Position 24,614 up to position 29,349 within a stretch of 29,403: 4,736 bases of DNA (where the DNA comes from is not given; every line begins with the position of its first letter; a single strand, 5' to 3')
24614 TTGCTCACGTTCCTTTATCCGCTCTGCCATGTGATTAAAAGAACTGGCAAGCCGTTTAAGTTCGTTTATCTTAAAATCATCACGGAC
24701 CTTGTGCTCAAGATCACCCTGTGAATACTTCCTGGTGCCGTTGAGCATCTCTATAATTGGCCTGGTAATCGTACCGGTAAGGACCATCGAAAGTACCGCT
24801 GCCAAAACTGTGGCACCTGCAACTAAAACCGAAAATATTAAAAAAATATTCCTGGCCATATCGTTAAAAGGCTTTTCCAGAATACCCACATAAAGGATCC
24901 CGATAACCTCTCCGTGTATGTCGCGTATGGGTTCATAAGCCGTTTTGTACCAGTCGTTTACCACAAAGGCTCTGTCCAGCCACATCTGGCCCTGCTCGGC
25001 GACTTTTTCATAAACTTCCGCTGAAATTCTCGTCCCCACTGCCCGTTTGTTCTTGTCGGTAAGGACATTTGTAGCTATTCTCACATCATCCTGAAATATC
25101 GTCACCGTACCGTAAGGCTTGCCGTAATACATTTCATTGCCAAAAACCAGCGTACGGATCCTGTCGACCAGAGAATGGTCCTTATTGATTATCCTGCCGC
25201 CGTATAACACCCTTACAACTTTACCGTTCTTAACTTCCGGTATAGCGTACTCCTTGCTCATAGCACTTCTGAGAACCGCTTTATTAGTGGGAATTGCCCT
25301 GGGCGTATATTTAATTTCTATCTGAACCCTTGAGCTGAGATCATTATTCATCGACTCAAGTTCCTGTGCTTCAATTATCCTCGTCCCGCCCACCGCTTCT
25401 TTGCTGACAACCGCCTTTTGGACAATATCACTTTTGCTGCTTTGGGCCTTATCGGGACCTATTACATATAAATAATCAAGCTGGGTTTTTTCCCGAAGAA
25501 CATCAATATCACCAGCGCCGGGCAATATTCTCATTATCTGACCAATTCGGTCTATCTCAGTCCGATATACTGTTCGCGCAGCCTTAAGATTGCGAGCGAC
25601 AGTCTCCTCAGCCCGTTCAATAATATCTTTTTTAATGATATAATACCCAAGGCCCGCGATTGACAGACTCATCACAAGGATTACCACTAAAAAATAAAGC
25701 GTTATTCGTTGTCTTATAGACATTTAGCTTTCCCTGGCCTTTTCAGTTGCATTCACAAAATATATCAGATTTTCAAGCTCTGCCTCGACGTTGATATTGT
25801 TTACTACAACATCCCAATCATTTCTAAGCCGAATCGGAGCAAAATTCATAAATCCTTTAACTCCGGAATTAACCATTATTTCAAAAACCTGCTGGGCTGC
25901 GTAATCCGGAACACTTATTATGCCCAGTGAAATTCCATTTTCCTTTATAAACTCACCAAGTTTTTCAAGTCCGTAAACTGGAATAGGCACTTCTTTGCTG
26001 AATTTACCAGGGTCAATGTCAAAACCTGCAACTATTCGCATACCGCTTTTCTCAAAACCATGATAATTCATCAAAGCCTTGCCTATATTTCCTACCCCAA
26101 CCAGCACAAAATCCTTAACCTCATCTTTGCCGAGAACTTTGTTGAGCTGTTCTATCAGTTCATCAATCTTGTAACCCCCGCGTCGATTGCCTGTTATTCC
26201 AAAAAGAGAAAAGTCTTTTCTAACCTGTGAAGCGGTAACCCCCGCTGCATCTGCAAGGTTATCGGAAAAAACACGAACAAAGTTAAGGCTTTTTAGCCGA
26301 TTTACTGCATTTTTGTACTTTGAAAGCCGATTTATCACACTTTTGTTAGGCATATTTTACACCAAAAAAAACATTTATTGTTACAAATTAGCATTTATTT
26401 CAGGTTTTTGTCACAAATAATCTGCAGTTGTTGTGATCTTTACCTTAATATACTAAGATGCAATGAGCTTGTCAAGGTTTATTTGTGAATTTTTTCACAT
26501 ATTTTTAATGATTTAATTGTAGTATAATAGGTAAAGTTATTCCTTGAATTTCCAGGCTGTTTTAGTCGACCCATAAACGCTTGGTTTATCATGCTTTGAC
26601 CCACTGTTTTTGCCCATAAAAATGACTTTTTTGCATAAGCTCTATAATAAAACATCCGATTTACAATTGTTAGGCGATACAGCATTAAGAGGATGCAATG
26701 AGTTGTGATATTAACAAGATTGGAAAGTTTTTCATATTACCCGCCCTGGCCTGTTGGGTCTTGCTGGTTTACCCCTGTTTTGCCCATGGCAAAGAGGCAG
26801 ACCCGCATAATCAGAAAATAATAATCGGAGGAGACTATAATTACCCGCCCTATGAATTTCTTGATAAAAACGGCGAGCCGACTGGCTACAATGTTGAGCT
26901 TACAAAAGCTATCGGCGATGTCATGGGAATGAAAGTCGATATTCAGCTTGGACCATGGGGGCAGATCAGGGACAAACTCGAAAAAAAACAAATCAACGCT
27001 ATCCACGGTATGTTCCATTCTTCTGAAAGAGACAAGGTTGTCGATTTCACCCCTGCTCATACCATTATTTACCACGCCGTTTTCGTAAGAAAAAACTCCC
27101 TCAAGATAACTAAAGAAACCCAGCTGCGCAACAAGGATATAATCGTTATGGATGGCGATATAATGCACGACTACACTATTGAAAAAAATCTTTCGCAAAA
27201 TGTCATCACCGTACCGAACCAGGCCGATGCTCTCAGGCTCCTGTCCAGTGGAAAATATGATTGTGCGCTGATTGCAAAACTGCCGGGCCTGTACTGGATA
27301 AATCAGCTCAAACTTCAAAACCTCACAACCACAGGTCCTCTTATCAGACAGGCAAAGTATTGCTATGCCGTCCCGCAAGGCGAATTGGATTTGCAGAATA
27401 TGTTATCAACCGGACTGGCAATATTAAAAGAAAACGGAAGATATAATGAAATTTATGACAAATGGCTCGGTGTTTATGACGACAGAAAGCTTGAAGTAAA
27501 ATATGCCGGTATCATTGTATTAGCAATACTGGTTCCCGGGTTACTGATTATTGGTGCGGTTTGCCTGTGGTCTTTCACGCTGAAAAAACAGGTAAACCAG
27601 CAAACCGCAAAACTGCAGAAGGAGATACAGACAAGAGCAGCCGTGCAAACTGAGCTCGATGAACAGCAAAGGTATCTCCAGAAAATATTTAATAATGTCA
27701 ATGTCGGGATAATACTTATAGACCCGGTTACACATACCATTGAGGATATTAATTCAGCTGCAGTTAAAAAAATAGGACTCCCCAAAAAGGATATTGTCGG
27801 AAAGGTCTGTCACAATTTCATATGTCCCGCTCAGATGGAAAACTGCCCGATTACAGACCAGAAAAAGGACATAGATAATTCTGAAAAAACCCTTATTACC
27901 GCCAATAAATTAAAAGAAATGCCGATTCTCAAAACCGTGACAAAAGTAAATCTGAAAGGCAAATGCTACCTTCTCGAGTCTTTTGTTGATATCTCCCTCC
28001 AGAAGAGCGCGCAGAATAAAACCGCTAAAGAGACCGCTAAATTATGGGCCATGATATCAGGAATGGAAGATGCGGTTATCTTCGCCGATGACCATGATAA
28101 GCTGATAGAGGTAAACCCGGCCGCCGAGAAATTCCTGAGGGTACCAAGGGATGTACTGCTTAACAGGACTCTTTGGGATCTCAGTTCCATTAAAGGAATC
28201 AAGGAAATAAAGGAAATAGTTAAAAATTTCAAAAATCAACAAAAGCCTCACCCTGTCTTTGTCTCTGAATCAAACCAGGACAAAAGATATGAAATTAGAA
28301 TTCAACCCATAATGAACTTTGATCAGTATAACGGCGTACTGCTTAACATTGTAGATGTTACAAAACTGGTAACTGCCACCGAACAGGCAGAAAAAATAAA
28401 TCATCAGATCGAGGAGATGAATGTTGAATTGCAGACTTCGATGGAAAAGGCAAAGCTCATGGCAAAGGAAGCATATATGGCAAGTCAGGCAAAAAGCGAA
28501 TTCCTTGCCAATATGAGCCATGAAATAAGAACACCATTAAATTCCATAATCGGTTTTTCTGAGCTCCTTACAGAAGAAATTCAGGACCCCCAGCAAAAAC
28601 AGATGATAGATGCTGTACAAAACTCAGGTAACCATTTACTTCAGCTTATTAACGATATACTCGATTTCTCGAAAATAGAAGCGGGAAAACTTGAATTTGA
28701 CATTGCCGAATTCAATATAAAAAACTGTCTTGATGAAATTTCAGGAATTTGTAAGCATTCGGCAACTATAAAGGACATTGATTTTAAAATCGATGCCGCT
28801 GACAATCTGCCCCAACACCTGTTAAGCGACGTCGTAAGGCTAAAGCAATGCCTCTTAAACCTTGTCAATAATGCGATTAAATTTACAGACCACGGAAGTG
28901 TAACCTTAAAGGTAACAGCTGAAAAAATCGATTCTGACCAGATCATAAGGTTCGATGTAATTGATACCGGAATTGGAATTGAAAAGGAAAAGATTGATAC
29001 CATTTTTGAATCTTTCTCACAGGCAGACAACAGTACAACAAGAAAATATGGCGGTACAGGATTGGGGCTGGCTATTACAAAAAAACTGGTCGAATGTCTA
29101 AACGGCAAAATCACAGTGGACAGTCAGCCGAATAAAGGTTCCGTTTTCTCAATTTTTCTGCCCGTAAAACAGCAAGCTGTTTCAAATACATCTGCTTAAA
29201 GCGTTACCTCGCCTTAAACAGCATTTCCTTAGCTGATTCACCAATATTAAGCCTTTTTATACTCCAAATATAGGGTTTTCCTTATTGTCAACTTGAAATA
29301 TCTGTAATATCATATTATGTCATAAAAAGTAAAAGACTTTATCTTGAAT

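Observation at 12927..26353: Self-contained 13-gene hydrogen module: redox repressor, kinase, tetrameric [FeFe]-hydrogenase, all maturases, ammonia-lyase and accessory regulators in one apparent operon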

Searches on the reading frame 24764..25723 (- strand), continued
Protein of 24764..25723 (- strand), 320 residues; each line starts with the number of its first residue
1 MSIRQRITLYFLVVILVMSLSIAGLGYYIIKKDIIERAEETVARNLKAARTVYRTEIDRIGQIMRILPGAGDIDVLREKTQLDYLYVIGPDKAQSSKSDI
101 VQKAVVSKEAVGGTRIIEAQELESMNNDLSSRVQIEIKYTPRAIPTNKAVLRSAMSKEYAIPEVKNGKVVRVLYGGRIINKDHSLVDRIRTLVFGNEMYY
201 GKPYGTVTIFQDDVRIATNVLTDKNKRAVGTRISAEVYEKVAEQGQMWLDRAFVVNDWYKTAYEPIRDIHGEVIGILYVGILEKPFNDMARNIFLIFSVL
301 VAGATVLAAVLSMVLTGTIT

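Call 70: find_related_loci(query=A1, collection=metagenome_contigs, flank=10000)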
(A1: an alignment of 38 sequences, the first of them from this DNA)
Query A1 (262 aa) in metagenome_contigs; peptide patterns used: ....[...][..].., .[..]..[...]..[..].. (x = any residue, [..] = any of these).
600 stretches matched a pattern (row limit reached: there are more); 585 encode a relative of the query (tblastn E <= 1e-3); the best 80 are kept; 80 distinct loci.
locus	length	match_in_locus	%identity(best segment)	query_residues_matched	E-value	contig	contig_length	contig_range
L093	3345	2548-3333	58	1-261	1e-98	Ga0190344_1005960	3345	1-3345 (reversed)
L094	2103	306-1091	56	1-261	1e-97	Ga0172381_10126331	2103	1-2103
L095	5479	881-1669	56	1-262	4e-92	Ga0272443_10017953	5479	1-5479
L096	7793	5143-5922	56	3-261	1e-91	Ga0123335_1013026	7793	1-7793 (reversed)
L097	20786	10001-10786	55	1-261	2e-91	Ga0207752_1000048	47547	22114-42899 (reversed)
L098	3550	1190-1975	54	1-261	2e-91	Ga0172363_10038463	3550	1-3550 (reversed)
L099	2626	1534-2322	55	1-262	6e-93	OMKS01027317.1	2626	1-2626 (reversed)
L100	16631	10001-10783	53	1-260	1e-87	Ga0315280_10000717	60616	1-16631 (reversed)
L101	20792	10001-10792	53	1-261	8e-87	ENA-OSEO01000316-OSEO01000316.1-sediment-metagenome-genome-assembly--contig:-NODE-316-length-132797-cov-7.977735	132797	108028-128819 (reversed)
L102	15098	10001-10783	51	2-261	1e-84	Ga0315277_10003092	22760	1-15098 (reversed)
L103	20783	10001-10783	56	1-260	2e-84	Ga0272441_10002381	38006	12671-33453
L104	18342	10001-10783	52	2-262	2e-80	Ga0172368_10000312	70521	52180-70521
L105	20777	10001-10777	49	1-259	1e-79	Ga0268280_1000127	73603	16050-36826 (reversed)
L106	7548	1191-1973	49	1-260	3e-79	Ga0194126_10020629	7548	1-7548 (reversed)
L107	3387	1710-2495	47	1-261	4e-78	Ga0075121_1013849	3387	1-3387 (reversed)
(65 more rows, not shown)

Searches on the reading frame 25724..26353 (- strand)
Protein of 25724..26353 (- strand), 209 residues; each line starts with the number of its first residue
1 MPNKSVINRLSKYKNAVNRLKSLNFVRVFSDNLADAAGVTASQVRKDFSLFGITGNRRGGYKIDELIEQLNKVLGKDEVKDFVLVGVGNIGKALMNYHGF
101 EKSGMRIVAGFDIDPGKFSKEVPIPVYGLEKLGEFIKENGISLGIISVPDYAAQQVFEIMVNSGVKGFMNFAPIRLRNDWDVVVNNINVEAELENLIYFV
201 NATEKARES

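Call 3: search_protein_families(library=pfam, proteins=[window:25724-26353:-])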
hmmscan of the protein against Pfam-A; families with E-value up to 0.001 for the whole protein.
window:25724-26353:- (209 aa): 2 families
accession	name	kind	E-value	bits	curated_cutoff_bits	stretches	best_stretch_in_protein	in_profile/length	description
PF02629.25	CoA_binding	-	2e-17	64.2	22.3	1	81-173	5-96/97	CoA binding domain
PF06971.19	Put_DNA-bind_N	-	9.4e-12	45.3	27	1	4-49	4-49/49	Putative DNA-binding protein N-terminus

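Call 5: search_protein_families(library=ncbifam, proteins=[window:25724-26353:-])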
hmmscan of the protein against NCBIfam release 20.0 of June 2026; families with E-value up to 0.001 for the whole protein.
window:25724-26353:- (209 aa): 9 families
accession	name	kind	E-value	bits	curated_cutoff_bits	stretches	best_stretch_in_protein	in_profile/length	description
NF003996.0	PRK05472.2-5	equivalog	2.5e-68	230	138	1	3-206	3-205/209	redox-sensing transcriptional repressor Rex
NF003995.0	PRK05472.2-4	subfamily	5.9e-59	199.2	126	1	4-205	8-210/213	redox-sensing transcriptional repressor Rex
NF003990.0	PRK05472.1-4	equivalog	3.2e-53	180.5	233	1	5-206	10-212/214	redox-sensing transcriptional repressor Rex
NF003994.0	PRK05472.2-3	equivalog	2.6e-52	177.3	130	1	4-206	11-214/217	redox-sensing transcriptional repressor Rex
NF003993.0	PRK05472.2-2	equivalog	1.5e-51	174.9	217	1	5-204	9-209/212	redox-sensing transcriptional repressor Rex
NF003989.0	PRK05472.1-3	equivalog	6.5e-50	169.9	177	1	4-206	10-213/215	redox-sensing transcriptional repressor Rex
NF003992.0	PRK05472.2-1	equivalog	6.7e-50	169.6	226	1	5-202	24-222/249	redox-sensing transcriptional repressor Rex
NF003988.0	PRK05472.1-1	equivalog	4.4e-44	151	321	1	4-204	9-212/214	redox-sensing transcriptional repressor Rex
NF003991.0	PRK05472.1-5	equivalog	4.6e-36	124.7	198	1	5-202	10-208/211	redox-sensing transcriptional repressor Rex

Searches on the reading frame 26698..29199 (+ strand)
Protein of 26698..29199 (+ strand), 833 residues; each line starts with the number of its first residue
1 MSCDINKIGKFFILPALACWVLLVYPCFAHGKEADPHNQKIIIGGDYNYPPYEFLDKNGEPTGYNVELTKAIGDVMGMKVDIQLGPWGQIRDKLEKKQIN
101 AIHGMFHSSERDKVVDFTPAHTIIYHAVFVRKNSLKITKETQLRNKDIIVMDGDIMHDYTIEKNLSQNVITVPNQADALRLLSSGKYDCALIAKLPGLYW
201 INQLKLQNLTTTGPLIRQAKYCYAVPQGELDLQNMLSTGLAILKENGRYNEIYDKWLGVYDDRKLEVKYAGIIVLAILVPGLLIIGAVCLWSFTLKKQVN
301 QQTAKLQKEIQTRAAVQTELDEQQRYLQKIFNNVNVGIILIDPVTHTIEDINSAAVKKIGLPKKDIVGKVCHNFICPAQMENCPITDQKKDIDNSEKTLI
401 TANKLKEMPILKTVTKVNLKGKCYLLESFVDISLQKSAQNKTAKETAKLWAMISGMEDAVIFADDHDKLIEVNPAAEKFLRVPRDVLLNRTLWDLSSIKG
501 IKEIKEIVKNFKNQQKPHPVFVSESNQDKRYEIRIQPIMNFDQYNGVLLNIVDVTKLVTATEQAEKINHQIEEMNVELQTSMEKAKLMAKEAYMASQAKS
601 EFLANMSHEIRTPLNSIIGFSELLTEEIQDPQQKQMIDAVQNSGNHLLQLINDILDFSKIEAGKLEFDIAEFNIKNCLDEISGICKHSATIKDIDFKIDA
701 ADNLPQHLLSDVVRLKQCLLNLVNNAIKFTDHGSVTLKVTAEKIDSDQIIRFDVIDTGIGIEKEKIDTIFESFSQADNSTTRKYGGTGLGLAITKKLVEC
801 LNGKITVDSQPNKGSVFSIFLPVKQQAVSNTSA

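Call 7: search_protein_families(library=pfam, proteins=[window:26698-29199:+])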
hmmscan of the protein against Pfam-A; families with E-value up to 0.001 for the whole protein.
window:26698-29199:+ (833 aa): 8 families
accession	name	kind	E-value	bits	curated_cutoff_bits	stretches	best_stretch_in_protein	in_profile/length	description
PF00497.25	SBP_bac_3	-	9.5e-31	106.7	26.4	1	41-258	1-131/132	Bacterial extracellular solute-binding proteins, family 3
PF02518.31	HATPase_c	-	4.5e-30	104.8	26.4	1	711-824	2-110/111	Histidine kinase-, DNA gyrase B-, and HSP90-like ATPase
PF00512.31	HisKA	-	1.2e-24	86.6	26.9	1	598-663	1-66/66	His Kinase A (phospho-acceptor) domain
PF13426.13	PAS_9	-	3e-13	50.4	27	1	458-556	2-103/103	PAS domain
PF13188.13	PAS_8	-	5e-10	39.3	21.8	1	326-376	2-48/65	PAS domain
PF00989.32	PAS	-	1.1e-07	32.3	22.6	0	451-499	5-53/113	PAS fold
PF13596.12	PAS_10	-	1.2e-07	32.8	22.1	1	452-555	4-106/106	PAS domain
PF08448.16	PAS_4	-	0.00083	20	23.1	0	457-497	5-45/110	PAS fold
